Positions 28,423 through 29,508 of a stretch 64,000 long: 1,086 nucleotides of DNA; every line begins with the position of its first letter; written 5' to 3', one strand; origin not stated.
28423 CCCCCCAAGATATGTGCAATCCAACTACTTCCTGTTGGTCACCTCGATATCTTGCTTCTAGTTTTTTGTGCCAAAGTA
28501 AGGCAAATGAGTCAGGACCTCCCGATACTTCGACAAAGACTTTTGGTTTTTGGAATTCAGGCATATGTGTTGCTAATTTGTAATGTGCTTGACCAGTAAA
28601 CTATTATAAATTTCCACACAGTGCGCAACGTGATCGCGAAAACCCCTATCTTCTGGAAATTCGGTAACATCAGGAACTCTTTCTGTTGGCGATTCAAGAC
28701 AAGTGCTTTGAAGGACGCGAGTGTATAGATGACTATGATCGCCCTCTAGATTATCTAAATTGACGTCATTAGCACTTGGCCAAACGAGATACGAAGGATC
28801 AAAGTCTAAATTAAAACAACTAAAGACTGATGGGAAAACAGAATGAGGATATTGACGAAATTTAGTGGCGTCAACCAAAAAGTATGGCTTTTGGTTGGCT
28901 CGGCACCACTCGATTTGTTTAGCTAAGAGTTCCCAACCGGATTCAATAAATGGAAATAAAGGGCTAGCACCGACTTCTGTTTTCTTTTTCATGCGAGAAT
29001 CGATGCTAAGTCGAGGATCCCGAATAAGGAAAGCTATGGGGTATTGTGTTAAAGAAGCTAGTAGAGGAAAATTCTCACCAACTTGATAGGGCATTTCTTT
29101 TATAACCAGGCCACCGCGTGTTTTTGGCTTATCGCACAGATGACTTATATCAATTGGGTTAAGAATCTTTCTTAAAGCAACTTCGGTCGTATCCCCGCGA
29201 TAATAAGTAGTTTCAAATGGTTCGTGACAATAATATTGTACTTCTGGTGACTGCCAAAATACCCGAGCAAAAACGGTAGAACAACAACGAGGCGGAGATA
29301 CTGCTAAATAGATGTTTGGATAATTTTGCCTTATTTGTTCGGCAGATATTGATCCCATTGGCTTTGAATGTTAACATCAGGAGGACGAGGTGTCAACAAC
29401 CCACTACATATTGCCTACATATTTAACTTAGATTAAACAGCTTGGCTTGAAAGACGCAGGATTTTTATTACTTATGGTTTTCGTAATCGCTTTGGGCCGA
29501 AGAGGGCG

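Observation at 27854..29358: QueC-family PP-loop ATPase paired with a sulfotransferase-like protein in an organism type that normally lacks queuosine synthesis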

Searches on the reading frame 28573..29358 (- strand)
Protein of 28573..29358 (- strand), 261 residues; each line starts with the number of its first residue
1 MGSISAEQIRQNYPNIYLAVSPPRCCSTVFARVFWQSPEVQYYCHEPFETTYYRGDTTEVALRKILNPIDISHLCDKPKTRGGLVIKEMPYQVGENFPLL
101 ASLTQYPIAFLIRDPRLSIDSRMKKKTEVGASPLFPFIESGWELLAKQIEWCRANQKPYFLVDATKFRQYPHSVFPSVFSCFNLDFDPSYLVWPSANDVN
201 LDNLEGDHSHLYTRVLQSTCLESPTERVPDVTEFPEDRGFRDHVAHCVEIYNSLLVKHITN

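Call 3: search_protein_families(library=pfam, proteins=[window:28573-29358:-], max_evalue=1)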
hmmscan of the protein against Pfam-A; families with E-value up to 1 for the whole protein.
window:28573-29358:- (261 aa): 1 family
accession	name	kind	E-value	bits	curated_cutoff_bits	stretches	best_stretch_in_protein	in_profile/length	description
PF19798.5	Sulfotransfer_5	-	7.5e-07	29.2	23.2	1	18-232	4-207/226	Sulfotransferase domain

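Call 4: search_protein_families(library=ncbifam, proteins=[window:28573-29358:-], max_evalue=1)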
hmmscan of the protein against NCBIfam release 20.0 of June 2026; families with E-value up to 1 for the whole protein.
window:28573-29358:- (261 aa): 0 families

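Call 5: search_protein_families(library=padloc, proteins=[window:28573-29358:-], max_evalue=1)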
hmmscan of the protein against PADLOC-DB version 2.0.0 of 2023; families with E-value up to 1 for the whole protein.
window:28573-29358:- (261 aa): 0 families

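Call 6: find_homologous_proteins(query=window:28573-29358:-)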
Query window:28573-29358:- (261 aa): 355 proteins with E <= 0.001 among 520 candidates; the best 120 are listed.
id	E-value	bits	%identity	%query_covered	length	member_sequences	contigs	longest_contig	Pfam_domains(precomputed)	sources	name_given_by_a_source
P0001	2.4e-180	616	100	100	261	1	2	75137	PF19798.5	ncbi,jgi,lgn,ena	ncbi:MAG: hypothetical protein WCV93_05820 [Candidatus Shapirobacteria bacterium]|jgi:hypothetical p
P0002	1.6e-99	351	61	95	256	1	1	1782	PF19798.5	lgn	-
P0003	6.2e-88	313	54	94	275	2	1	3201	PF19798.5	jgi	-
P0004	1.9e-87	311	55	95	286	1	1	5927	PF19798.5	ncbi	-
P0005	1.4e-86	308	56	93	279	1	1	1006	PF19798.5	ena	-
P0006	1.5e-86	308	53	93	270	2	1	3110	PF19798.5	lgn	-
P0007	2.9e-86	307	52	98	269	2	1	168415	PF19798.5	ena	-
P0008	2.9e-86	307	54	93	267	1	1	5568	PF19798.5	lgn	-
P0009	1.4e-85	305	54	97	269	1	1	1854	PF19798.5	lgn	-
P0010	7.7e-85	302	51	97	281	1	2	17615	PF19798.5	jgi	jgi:hypothetical protein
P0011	1.4e-84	302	54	93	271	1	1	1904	PF19798.5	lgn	-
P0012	1.8e-84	301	52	97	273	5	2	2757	PF19798.5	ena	-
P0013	2.0e-84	301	52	94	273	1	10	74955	PF19798.5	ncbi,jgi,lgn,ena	-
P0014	2.3e-84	301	53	96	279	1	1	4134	PF19798.5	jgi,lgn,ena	-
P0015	2.4e-84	301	52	95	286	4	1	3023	PF19798.5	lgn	-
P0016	2.7e-84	301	55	94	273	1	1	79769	PF19798.5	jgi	jgi:hypothetical protein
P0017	2.8e-84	301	51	97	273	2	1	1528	PF19798.5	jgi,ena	-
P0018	3.6e-84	300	54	95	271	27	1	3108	PF19798.5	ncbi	-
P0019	8.6e-84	299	51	95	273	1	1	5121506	PF19798.5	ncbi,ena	-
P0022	4.2e-83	297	55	95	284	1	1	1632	PF19798.5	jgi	jgi:hypothetical protein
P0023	5.4e-83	296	52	93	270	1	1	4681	PF19798.5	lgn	-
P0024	1.2e-82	295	52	94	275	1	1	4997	PF19798.5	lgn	-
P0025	1.3e-82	295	53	95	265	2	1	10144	PF19798.5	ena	-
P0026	1.6e-82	295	52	95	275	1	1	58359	PF19798.5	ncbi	-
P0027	1.7e-82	295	54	94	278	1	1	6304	PF19798.5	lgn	-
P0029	2.2e-82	294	51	95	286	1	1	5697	PF19798.5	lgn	-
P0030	2.5e-82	294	52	97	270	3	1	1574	PF19798.5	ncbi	-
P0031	3.4e-82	294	54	93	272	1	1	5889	PF19798.5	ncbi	-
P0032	5.7e-82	293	49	97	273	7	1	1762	PF19798.5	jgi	jgi:hypothetical protein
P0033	7.8e-82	293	51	96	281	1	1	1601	PF19798.5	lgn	-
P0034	8.0e-82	293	53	93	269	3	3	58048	PF19798.5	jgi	-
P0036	1.5e-81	292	54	94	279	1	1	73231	PF19798.5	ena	-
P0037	1.5e-81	292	54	95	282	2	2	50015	PF19798.5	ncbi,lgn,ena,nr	ncbi:MAG: hypothetical protein OES32_06745 [Acidobacteriota bacterium]|nr:hypothetical protein [Acid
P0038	1.6e-81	292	50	94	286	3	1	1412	PF19798.5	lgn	-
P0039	1.7e-81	291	51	97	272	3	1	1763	PF19798.5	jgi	jgi:hypothetical protein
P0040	2.2e-81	291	54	93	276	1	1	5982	PF19798.5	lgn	-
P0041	2.5e-81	291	51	96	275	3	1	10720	PF19798.5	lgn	-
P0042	2.6e-81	291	51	95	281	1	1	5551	PF19798.5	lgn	-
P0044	2.8e-81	291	51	95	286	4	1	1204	PF19798.5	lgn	-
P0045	3.2e-81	291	50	95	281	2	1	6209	PF19798.5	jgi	jgi:hypothetical protein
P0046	4.0e-81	290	53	96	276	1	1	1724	PF19798.5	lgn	-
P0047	4.6e-81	290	51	96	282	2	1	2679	PF19798.5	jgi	jgi:hypothetical protein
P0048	4.8e-81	290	52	95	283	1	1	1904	PF19798.5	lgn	-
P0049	5.2e-81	290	49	94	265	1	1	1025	PF19798.5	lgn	-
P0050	6.1e-81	290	52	95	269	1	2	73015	PF19798.5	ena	-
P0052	6.7e-81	290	51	95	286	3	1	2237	PF19798.5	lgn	-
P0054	8.6e-81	289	49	97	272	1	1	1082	PF19798.5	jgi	jgi:hypothetical protein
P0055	8.7e-81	289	53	92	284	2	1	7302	PF19798.5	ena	-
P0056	9.6e-81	289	53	92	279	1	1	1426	PF19798.5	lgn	-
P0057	9.7e-81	289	51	95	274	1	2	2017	PF19798.5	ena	-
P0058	1.1e-80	289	54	94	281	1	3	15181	PF19798.5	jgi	jgi:hypothetical protein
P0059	1.6e-80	288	52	93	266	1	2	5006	PF19798.5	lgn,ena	-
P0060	2.1e-80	288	52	94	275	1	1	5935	PF19798.5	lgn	-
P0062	2.2e-80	288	49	94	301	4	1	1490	PF19798.5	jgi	jgi:hypothetical protein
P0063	2.6e-80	288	50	95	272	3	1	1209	PF19798.5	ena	-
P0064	2.8e-80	287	52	93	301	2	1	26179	PF19798.5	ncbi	ncbi:MAG: hypothetical protein ACE5GX_10465 [Thermoanaerobaculia bacterium]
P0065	4.8e-80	287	52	95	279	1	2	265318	PF19798.5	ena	-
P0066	5.0e-80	287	53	94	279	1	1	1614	PF19798.5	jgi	jgi:hypothetical protein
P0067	5.2e-80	287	51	98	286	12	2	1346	PF19798.5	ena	-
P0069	6.1e-80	286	53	95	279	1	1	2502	PF19798.5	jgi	-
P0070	6.7e-80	286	50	99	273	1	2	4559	PF19798.5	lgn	-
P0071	6.8e-80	286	50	95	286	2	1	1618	PF19798.5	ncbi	-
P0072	8.1e-80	286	52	95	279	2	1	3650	PF19798.5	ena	-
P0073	9.7e-80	286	48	97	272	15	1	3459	PF19798.5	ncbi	-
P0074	9.8e-80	286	53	95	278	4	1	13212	PF19798.5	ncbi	-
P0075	1.0e-79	286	49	95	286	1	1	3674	PF19798.5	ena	-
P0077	1.2e-79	285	49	95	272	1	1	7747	PF19798.5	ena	-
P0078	1.2e-79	285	51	95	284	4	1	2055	PF19798.5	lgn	-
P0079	1.3e-79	285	53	95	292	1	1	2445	PF19798.5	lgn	-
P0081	1.4e-79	285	51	96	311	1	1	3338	PF19798.5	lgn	-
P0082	1.7e-79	285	53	93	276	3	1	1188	PF19798.5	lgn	-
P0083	1.7e-79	285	48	95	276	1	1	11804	PF19798.5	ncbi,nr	ncbi:MAG: hypothetical protein GY940_26830 [bacterium]|nr:hypothetical protein [bacterium]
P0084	2.0e-79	285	48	97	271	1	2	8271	PF19798.5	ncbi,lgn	-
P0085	2.0e-79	285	51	92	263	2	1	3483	PF19798.5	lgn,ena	-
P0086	2.4e-79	284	53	94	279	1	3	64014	PF19798.5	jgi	jgi:hypothetical protein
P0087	2.4e-79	284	52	94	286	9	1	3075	PF19798.5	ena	-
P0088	2.6e-79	284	50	96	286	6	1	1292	PF19798.5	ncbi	-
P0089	2.7e-79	284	49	97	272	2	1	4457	PF19798.5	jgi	jgi:hypothetical protein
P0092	3.4e-79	284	49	98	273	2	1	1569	PF19798.5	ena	-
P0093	3.4e-79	284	49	95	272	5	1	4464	PF19798.5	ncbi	-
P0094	3.5e-79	284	51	96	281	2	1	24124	PF19798.5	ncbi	-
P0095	3.5e-79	284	48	97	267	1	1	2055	PF19798.5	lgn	-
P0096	3.6e-79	284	51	94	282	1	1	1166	PF19798.5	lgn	-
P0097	4.5e-79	284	52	95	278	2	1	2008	PF19798.5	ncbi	-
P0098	4.6e-79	284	51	95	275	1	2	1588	PF19798.5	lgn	-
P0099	4.7e-79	283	50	95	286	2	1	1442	PF19798.5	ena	-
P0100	4.8e-79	283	49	95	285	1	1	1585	PF19798.5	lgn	-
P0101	5.0e-79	283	50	98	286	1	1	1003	PF19798.5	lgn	-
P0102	5.4e-79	283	52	95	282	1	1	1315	PF19798.5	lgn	-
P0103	6.0e-79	283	51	94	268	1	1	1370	PF19798.5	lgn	-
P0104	6.1e-79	283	51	95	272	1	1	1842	PF19798.5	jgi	jgi:hypothetical protein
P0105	7.2e-79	283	48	97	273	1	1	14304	PF19798.5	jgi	jgi:hypothetical protein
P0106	8.2e-79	283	51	95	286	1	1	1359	PF19798.5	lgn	-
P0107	9.1e-79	283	51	93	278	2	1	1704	PF19798.5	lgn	-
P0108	1.0e-78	282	51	95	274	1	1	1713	PF19798.5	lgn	-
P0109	1.0e-78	282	50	96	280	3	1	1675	PF19798.5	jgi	jgi:hypothetical protein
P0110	1.1e-78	282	51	92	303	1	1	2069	PF19798.5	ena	-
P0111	1.1e-78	282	48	96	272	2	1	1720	PF19798.5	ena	-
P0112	1.2e-78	282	50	94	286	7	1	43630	PF19798.5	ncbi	-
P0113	1.3e-78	282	52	95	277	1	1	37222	PF19798.5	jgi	jgi:hypothetical protein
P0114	1.4e-78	282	52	94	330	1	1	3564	PF19798.5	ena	-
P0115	1.4e-78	282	54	92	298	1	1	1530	PF19798.5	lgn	-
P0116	1.5e-78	282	51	95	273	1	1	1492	PF19798.5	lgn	-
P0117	1.6e-78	282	49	95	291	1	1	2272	PF19798.5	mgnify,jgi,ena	mgnify:CR=1 FL=1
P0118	1.8e-78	282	51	95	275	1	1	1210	PF19798.5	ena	-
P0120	2.1e-78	281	54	94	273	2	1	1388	PF19798.5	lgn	-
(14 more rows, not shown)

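Call 8: find_encoding_contigs(protein=P0002, flank=5000, max_places=3)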
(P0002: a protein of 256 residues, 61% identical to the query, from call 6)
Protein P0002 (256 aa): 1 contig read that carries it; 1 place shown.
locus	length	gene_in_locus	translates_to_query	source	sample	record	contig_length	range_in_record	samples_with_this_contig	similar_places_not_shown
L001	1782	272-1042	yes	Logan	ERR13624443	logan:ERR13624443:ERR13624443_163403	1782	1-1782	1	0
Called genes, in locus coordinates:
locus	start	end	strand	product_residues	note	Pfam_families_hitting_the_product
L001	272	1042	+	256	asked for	PF19798:Sulfotransfer_5 (weak)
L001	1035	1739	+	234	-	PF06508:QueC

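Call 9: find_encoding_contigs(protein=P0019, flank=10000, max_places=3)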
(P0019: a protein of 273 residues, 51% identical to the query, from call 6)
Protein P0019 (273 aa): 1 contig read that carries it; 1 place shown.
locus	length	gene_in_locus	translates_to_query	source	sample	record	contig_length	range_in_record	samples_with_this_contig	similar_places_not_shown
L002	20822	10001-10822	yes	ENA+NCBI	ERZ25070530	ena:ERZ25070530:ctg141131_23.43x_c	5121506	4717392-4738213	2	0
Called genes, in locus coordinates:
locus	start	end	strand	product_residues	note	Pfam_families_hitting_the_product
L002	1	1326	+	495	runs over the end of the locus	PF10150:RNase_E_G, PF20833:RNase_E_G_Thio (faint)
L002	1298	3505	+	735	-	PF06293:Kdo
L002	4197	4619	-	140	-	-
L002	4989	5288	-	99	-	-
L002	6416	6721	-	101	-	-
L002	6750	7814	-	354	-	-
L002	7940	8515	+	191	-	PF13505:OMP_b-brl, PF01389:OmpA_membrane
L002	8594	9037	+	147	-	-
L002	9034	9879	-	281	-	PF01790:LGT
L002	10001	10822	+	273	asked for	PF19798:Sulfotransfer_5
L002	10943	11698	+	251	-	-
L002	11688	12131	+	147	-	-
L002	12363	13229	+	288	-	PF20240:DUF6597, PF00165:HTH_AraC (faint), PF12833:HTH_18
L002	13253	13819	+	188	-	-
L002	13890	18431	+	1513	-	PF00270:DEAD, PF04851:ResIII (weak), PF00271:Helicase_C, PF19306:WHD_Lhr, PF08494:DEAD_assoc, PF23235:WHD_3rd_Lhr, PF23234:WHD_4th_Lhr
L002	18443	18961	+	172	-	PF04978:MST, PF12867:DinB_2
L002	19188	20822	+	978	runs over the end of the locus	PF07715:Plug, PF00593:TonB_dep_Rec_b-barrel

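Call 10: find_encoding_contigs(protein=P0007, flank=10000, max_places=3)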
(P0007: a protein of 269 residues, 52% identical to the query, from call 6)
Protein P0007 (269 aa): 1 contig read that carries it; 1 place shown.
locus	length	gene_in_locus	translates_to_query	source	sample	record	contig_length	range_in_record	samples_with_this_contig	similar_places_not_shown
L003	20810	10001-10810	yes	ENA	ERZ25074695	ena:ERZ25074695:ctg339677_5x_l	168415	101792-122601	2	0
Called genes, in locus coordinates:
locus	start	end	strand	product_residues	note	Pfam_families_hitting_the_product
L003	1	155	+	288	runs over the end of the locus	PF00756:Esterase (faint), PF01738:DLH (faint), PF00561:Abhydrolase_1 (faint), PF12146:Hydrolase_4 (faint), PF12697:Abhydrolase_6 (weak), PF07859:Abhydrolase_3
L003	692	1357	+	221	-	PF00702:Hydrolase, PF12710:HAD (weak), PF13419:HAD_2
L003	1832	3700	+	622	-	PF02129:Peptidase_S15, PF08530:PepX_C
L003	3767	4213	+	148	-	PF12867:DinB_2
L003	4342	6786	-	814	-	PF13620:CarboxypepD_reg, PF07715:Plug (weak), PF00593:TonB_dep_Rec_b-barrel, PF14905:OMP_b-brl_3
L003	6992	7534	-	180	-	-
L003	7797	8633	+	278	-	PF00905:Transpeptidase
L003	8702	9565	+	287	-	PF05552:MS_channel_1st_1 (weak), PF00924:MS_channel_2nd, PF21082:MS_channel_3rd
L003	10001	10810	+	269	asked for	PF19798:Sulfotransfer_5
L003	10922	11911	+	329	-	PF00291:PALP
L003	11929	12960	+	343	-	PF02423:OCD_Mu_crystall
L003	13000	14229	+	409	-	PF00291:PALP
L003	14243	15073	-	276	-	PF13505:OMP_b-brl, PF19573:DUF6089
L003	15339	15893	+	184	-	-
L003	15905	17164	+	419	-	PF01595:CNNM, PF00571:CBS (weak), PF03471:CorC_HlyC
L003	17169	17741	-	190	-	PF03167:UDG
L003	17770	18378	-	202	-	-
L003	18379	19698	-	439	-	PF00512:HisKA (weak), PF02518:HATPase_c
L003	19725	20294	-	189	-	PF23894:LD_SV2 (faint), PF13599:Pentapeptide_4, PF13576:Pentapeptide_3 (faint), PF13599:Pentapeptide_4, PF00805:Pentapeptide (weak)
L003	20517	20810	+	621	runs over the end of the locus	PF13585:CHU_C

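Call 12: search_solved_structures(query=window:28573-29358:-, max_evalue=10, show_alignments=2)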
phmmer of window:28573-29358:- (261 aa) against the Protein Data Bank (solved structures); distinct sequences matched with E-value up to 10: 0.

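Call 24: search_protein_families(library=pfam, proteins=[L002:10943-11698:+, L002:11688-12131:+, L003:10922-11911:+, L003:11929-12960:+, L003:13000-14229:+], max_evalue=0.1)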
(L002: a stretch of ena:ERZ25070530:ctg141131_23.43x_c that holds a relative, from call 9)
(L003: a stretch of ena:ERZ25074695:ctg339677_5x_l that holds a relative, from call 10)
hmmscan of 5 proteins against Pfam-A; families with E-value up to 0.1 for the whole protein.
L002:10943-11698:+ (251 aa): 0 families

L002:11688-12131:+ (147 aa): 0 families

L003:10922-11911:+ (329 aa): 2 families
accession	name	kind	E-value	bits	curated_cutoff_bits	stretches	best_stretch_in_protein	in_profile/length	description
PF00291.31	PALP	-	3.4e-59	201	35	1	9-295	3-295/295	Pyridoxal-phosphate dependent enzyme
PF13407.12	Peripla_BP_4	-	0.0014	18.7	35.1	1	151-208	163-219/258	Periplasmic binding protein domain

L003:11929-12960:+ (343 aa): 3 families
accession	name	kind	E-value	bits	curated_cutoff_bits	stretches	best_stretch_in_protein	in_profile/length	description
PF02423.21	OCD_Mu_crystall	-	1.4e-30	106.8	24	1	27-320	20-307/314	Ornithine cyclodeaminase/mu-crystallin family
PF01488.26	Shikimate_DH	-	0.00081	19.9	24.3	1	130-223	3-92/138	Shikimate / quinate 5-dehydrogenase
PF01408.29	GFO_IDH_MocA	-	0.034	15.3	24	1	142-186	3-47/120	Oxidoreductase family, NAD-binding Rossmann fold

L003:13000-14229:+ (409 aa): 1 family
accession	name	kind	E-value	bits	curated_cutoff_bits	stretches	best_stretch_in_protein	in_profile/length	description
PF00291.31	PALP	-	9.6e-70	235.7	35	1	68-372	2-295/295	Pyridoxal-phosphate dependent enzyme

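Call 25: find_related_loci(query=A1, collection=genome_contigs, flank=8000)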
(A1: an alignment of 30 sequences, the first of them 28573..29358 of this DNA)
Query A1 (261 aa) in genome_contigs; peptide patterns used: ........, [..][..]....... (x = any residue, [..] = any of these).
64 stretches matched a pattern; 49 encode a relative of the query (tblastn E <= 1e-3); 49 distinct loci.
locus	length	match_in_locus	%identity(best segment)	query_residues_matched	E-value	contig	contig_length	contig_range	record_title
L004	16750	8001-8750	55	7-254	8e-90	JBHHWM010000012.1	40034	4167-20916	MAG: Rhodothermales bacterium isolate S.2_sp2_bin.19 NODE_92_length_40034_cov_12.345306, whole genome shotgun sequence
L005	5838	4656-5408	52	7-255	2e-88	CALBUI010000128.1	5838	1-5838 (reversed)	MAG: uncultured Anaerolineales bacterium isolate N4_Bin_METABAT__171_1 genome assembly, contig: c_000004274325, whole ge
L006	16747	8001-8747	52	8-254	1e-86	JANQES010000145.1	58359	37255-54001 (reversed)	MAG: Rhodothermales bacterium isolate PL23a_bin.4 k99_4670958, whole genome shotgun sequence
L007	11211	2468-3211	52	9-254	1e-86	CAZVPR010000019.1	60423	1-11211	MAG TPA_asm: uncultured Anaerolineales bacterium isolate SRP077602_co5_498 genome assembly, contig: NODE_2271_length_604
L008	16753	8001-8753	51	5-254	3e-86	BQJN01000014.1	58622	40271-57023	MAG: Xanthomonadaceae bacterium DHS20C11 DNA, sequence014, whole genome shotgun sequence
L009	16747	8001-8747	54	8-254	5e-86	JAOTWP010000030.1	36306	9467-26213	MAG: Acidobacteriota bacterium isolate 13_May_SF_Bin86 13_May_SF_Bin86_scaffold_645_c1, whole genome shotgun sequence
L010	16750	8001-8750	52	7-254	4e-86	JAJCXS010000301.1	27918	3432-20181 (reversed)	MAG: Acidobacteriota bacterium isolate OFTM137 OFTM137_300, whole genome shotgun sequence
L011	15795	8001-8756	51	5-254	1e-83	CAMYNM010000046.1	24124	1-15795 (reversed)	MAG: Thermoanaerobaculia bacterium isolate FO_M_Acidobacteriota_06 genome assembly, contig: scaffold_5877, whole genome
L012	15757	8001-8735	52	12-254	2e-83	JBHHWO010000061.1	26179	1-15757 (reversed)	MAG: Thermoanaerobaculia bacterium isolate S.2_sp2_bin.11 NODE_221_length_26179_cov_9.654571, whole genome shotgun seque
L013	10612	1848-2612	49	9-261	2e-83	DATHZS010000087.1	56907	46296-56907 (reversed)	MAG TPA_asm: Anaerolineales bacterium isolate SMAG_U16244 k141_288984, whole genome shotgun sequence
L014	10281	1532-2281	49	7-254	2e-82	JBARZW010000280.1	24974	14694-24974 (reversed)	MAG: Candidatus Promineifilaceae bacterium isolate MFD12960_ilm_asm_bin17 k127_38662, whole genome shotgun sequence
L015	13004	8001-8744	50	9-254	2e-82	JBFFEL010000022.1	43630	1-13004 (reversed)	MAG: Anaerolineales bacterium isolate Mix_mud13.2021.11.71 k141_2258833_length_43630_cov_12.1859, whole genome shotgun s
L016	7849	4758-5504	50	8-254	2e-82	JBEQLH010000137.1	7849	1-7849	MAG: Anaerolineales bacterium isolate Y22TTR21b10o NODE_1287_length_7849_cov_7.660636, whole genome shotgun sequence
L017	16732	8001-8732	52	13-254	3e-82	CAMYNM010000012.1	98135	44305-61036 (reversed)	MAG: Thermoanaerobaculia bacterium isolate FO_M_Acidobacteriota_06 genome assembly, contig: scaffold_112, whole genome s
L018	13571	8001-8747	49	8-254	1e-81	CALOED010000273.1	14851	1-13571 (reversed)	MAG: uncultured Saprospiraceae bacterium isolate LOGT_bin.0002 genome assembly, contig: contig_64512, whole genome shotg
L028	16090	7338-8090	51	7-255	2e-79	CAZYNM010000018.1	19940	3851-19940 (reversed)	MAG TPA_asm: uncultured Pseudomonadales bacterium isolate SRP292972_co1_113 genome assembly, contig: NODE_1232_length_19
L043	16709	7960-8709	45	6-255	2e-73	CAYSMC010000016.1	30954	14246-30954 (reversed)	MAG TPA_asm: uncultured Pseudomonadales bacterium isolate SRP067234_co1_86 genome assembly, contig: k99_401079, whole ge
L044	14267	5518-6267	46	7-254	2e-73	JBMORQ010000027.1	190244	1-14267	MAG: Patescibacteria group bacterium isolate Betzabe_MAG184 MAG184_27, whole genome shotgun sequence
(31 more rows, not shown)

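Call 30: predict_structure(alignment_id=A1)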
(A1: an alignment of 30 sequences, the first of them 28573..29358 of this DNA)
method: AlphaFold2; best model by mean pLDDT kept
length: 261 residues; sequences in the alignment: 30
mean_pLDDT: 94.4   pTM: 0.92
mean pLDDT of the five models: 94.4, 94.0, 93.2, 93.1, 92.7
residues with pLDDT >= 90: 231; 70-90: 26; 50-70: 2; < 50: 2
segments of 3 or more residues with pLDDT < 50: none
pLDDT, mean of each block of 10 residues (from residue 1): 87 97 96 97 97 95 97 89 95 98 98 98 93 96 98 98 96 97 97 93 84 92 94 97 98 82 40
secondary structure, 60 per line:
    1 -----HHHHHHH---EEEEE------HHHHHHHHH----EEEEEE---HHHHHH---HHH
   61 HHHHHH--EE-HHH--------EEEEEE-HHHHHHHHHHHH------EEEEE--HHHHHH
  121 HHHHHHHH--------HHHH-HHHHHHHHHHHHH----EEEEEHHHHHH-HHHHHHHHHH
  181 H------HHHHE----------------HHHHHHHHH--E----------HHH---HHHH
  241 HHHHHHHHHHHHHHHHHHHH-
elements in order: H6-12 E16-20 H27-35 E40-45 H49-54 H58-66 E83-88 H90-101 E108-112 H115-128 H137-140 H142-154 E159-163 H164-169 H171-181 H188-191 H209-217 H237-260

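Call 34: fold_search(model_id=the predicted structure, library=pdb)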
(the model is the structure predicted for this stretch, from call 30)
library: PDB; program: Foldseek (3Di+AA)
matches with E <= 10: 1076; with E <= 0.001: 66
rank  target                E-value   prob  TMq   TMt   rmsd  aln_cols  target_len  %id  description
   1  4gbm                  1.9e-06  1.00  0.48  0.45  10.2       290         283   13  Sulfotransferase Domain from the Curacin Biosynthetic Pathway (released 2012-10-17)
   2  5wri_A                4.4e-06  1.00  0.53  0.51   6.3       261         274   16  Crystal structure of human tyrosylprotein sulfotransferase-1 complexed with PAP and C4 peptide (released 2017-09-13)
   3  4gox                  4.7e-06  1.00  0.50  0.47   9.8       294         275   12  Sulfotransferase Domain from the Synechococcus PCC 7002 Olefin Synthase (released 2012-10-17)
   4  3ap3_C                5.6e-06  1.00  0.46  0.43   5.4       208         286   12  Crystal structure of human tyrosylprotein sulfotransferase-2 complexed with PAP (released 2011-10-26)
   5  3ap1_A                1.5e-05  1.00  0.43  0.39   6.3       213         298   15  Crystal structure of human tyrosylprotein sulfotransferase-2 complexed with PAP and C4 peptide (released 2011-10-26)
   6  5wrj_C                2.3e-05  1.00  0.51  0.49   6.4       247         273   15  Crystal structure of human tyrosylprotein sulfotransferase-1 complexed with PAP and gastrin peptide (released 2017-09-06)
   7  3ap3_A                3.2e-05  1.00  0.43  0.41   6.1       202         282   15  Crystal structure of human tyrosylprotein sulfotransferase-2 complexed with PAP (released 2011-10-26)
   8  3ap3_B                3.7e-05  1.00  0.41  0.38   6.7       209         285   14  Crystal structure of human tyrosylprotein sulfotransferase-2 complexed with PAP (released 2011-10-26)
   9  3ap2_B                4.1e-05  1.00  0.42  0.38   7.0       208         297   14  Crystal structure of human tyrosylprotein sulfotransferase-2 complexed with PAP,C4 peptide, and phosphate ion (released 2011-10-26)
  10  3ap2_A                4.4e-05  1.00  0.42  0.37   6.7       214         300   17  Crystal structure of human tyrosylprotein sulfotransferase-2 complexed with PAP,C4 peptide, and phosphate ion (released 2011-10-26)
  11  3ap3_D                5.0e-05  1.00  0.41  0.38   6.3       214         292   15  Crystal structure of human tyrosylprotein sulfotransferase-2 complexed with PAP (released 2011-10-26)
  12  8w5z_A                5.3e-05  1.00  0.46  0.37   8.3       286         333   14  Crystal structure of tick tyrosylprotein sulfotransferase reveals the activation mechanism of tick anticoagulant prote (released 2024-04-10)
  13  5wrj_A                6.0e-05  1.00  0.48  0.46   7.8       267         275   15  Crystal structure of human tyrosylprotein sulfotransferase-1 complexed with PAP and gastrin peptide (released 2017-09-06)
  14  9wwe                  7.1e-05  1.00  0.44  0.39   6.2       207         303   14  Crystal structure of human tyrosylprotein sulfotransferase 2 (TPST2) in cation-bound state (released 2025-12-31)
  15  2qp3                  8.6e-05  1.00  0.40  0.39  12.4       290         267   12  Identification and Characterization of Two Amino Acids Critical for the Substrate Inhibition of SULT2A1 (released 2008-07-29)
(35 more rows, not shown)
